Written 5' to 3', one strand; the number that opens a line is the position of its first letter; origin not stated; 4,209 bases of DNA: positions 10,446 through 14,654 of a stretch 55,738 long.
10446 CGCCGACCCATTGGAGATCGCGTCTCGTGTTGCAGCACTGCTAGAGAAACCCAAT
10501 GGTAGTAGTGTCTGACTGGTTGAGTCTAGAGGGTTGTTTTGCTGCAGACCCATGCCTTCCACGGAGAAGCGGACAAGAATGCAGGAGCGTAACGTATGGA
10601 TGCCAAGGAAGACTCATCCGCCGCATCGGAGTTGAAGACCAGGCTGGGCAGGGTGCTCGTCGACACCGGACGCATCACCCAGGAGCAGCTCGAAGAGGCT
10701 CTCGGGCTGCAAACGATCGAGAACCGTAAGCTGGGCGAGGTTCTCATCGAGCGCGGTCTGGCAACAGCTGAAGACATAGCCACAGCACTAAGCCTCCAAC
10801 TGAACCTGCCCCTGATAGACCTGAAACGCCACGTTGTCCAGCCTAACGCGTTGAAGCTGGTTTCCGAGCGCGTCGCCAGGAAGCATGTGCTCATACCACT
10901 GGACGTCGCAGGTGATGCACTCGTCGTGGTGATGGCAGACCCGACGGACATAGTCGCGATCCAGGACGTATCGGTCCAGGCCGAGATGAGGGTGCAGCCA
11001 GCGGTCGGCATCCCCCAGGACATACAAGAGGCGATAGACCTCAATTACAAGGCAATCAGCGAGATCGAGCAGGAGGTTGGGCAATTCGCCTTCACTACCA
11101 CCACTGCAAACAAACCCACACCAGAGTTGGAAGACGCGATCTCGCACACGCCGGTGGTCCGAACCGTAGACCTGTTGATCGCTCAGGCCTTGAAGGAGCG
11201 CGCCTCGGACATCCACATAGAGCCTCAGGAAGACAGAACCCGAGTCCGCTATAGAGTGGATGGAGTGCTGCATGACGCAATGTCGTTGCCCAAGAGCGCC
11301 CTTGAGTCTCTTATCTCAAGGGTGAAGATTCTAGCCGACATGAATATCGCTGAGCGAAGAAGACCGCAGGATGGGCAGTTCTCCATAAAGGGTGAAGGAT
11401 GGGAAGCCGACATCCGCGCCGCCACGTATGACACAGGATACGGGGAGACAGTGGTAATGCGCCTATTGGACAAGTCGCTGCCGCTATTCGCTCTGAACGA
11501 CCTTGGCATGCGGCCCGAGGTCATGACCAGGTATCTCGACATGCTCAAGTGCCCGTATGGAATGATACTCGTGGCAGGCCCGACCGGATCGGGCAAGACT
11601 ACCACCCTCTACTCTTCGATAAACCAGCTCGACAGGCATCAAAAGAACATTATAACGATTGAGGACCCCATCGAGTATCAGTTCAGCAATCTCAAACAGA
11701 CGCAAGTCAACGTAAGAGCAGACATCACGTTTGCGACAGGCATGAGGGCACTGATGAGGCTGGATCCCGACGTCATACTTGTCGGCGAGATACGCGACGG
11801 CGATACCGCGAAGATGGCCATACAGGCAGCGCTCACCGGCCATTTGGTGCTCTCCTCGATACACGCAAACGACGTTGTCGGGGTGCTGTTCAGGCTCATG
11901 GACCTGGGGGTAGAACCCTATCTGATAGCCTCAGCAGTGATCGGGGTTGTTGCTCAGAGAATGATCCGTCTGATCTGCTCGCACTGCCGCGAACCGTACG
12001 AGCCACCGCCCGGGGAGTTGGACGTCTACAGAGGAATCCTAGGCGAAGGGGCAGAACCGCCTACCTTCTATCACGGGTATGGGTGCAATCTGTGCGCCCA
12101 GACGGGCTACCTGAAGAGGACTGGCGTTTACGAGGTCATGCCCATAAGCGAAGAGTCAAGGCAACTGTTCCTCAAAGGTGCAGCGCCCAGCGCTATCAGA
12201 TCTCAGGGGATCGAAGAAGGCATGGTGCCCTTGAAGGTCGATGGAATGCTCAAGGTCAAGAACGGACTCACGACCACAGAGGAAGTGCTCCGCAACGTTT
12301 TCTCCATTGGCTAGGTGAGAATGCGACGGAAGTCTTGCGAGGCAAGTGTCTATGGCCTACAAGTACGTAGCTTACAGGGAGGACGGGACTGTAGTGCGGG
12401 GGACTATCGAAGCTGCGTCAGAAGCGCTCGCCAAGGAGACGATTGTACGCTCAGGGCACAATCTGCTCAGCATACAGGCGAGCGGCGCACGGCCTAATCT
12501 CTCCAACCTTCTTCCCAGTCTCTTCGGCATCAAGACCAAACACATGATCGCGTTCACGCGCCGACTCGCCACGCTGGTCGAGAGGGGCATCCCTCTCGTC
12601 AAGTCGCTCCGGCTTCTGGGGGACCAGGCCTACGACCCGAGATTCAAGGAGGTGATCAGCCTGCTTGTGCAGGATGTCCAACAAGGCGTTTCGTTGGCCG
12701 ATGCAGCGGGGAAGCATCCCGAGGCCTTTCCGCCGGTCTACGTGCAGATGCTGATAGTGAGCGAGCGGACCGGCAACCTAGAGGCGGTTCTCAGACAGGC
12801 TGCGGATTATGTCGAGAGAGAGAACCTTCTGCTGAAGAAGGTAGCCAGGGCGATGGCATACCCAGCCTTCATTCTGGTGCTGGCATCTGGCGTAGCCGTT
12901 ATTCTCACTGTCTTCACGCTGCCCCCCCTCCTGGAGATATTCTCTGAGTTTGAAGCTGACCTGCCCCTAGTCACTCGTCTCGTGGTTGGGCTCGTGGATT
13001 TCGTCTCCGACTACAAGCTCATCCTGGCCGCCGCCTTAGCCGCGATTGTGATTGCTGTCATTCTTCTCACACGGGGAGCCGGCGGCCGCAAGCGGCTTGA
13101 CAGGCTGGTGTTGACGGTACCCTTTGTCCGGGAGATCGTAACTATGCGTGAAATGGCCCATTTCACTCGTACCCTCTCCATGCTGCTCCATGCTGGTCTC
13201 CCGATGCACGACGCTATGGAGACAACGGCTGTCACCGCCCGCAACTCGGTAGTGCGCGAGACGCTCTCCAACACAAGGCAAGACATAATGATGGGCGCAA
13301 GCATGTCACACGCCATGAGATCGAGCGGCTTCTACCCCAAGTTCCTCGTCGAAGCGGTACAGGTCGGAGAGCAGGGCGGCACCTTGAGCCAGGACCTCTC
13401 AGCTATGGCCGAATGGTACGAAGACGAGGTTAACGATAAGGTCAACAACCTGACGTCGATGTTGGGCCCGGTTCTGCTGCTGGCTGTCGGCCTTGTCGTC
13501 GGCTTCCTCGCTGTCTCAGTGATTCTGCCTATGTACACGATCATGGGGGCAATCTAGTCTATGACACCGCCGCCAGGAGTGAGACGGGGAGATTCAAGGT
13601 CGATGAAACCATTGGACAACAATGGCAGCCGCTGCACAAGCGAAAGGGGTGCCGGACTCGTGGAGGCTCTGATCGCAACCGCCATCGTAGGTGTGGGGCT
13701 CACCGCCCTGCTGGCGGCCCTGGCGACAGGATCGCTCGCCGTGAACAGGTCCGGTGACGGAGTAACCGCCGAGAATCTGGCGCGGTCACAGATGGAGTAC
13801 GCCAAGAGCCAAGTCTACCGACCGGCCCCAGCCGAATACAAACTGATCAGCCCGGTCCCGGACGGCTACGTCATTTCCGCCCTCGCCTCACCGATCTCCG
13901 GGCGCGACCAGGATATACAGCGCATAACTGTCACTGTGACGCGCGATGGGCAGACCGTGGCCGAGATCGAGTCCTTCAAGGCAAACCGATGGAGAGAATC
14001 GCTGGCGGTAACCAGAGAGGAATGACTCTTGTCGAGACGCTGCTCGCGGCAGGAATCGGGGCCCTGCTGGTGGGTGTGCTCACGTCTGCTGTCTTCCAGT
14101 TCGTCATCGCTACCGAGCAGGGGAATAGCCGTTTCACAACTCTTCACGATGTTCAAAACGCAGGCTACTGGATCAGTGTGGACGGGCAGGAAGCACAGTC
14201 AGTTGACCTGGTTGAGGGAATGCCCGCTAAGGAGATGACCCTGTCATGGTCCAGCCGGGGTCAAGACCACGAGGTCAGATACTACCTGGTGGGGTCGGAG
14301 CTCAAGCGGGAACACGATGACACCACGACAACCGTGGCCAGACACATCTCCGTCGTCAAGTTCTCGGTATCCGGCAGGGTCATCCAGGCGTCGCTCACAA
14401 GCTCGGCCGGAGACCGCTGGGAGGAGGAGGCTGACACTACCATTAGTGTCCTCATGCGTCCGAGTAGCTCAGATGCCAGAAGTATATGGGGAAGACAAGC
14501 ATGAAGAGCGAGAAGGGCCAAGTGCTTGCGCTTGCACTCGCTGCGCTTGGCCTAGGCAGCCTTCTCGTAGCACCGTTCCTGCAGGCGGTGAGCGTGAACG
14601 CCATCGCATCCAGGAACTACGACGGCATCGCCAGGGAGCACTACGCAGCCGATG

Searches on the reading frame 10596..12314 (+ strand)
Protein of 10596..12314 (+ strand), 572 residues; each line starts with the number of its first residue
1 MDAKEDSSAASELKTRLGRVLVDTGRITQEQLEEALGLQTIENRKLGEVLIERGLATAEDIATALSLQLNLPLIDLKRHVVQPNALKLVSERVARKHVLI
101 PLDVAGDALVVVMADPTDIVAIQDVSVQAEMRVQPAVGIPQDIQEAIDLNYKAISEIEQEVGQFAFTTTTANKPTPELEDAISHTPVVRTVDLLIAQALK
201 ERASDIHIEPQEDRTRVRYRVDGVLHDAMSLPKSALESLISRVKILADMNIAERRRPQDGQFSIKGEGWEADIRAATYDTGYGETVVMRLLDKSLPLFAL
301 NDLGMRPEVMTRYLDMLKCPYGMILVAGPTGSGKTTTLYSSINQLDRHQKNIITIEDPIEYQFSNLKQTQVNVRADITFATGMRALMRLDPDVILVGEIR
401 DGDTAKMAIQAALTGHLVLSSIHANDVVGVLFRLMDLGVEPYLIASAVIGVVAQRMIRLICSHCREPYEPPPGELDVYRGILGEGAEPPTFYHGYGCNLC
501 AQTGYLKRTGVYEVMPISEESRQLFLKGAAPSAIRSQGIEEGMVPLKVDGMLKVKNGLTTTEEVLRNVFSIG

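Call 10: search_protein_families(library=pfam, proteins=[window:10596-12314:+], max_evalue=0.001)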
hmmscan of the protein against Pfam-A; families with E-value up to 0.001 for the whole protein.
window:10596-12314:+ (572 aa): 4 families
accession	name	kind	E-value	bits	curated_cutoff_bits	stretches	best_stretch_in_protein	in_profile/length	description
PF00437.27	T2SSE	-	1.9e-120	402.3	24.9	1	183-566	4-370/370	Type II/IV secretion system protein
PF05157.20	MshEN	-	2.1e-16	60.1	23.1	1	69-152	1-85/90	MshEN domain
PF13401.12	AAA_22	-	0.00023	21.9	27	1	322-384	6-61/130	AAA domain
PF25199.1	nSTAND_NTPase5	-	0.00053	20.3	34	0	323-369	43-90/145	Novel STAND NTPase 5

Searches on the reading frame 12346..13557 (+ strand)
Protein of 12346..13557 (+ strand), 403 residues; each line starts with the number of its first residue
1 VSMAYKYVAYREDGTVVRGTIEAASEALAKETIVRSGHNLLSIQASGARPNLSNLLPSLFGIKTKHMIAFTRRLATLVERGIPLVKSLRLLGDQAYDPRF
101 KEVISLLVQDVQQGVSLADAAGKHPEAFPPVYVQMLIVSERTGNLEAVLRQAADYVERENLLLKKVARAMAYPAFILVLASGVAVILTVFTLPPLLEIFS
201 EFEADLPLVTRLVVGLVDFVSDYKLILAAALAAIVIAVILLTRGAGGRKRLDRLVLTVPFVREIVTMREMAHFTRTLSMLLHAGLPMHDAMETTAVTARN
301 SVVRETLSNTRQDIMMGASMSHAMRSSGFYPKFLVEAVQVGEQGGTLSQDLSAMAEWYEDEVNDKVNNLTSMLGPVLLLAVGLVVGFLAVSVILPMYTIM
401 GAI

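Call 10: search_protein_families(library=pfam, proteins=[window:12346-13557:+], max_evalue=0.001)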
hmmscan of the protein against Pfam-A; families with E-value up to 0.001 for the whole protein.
window:12346-13557:+ (403 aa): 1 family
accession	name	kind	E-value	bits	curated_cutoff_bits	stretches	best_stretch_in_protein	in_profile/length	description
PF00482.28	T2SSF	-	5.7e-59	198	25.2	2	70-193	1-125/125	Type II secretion system (T2SS), protein F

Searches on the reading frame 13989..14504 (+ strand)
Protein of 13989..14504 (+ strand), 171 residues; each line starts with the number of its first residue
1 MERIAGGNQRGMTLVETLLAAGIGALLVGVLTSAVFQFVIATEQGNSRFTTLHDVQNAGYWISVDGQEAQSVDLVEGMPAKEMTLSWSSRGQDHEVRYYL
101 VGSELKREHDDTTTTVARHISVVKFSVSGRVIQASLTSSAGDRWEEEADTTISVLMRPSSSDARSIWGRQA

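Call 10: search_protein_families(library=pfam, proteins=[window:13989-14504:+], max_evalue=0.001)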
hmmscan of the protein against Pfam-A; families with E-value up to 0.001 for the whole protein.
window:13989-14504:+ (171 aa): 1 family
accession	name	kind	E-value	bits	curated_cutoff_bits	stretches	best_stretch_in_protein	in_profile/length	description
PF07963.17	N_methyl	-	0.00017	21.4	21.2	1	8-31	3-26/27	Prokaryotic N-terminal methylation motif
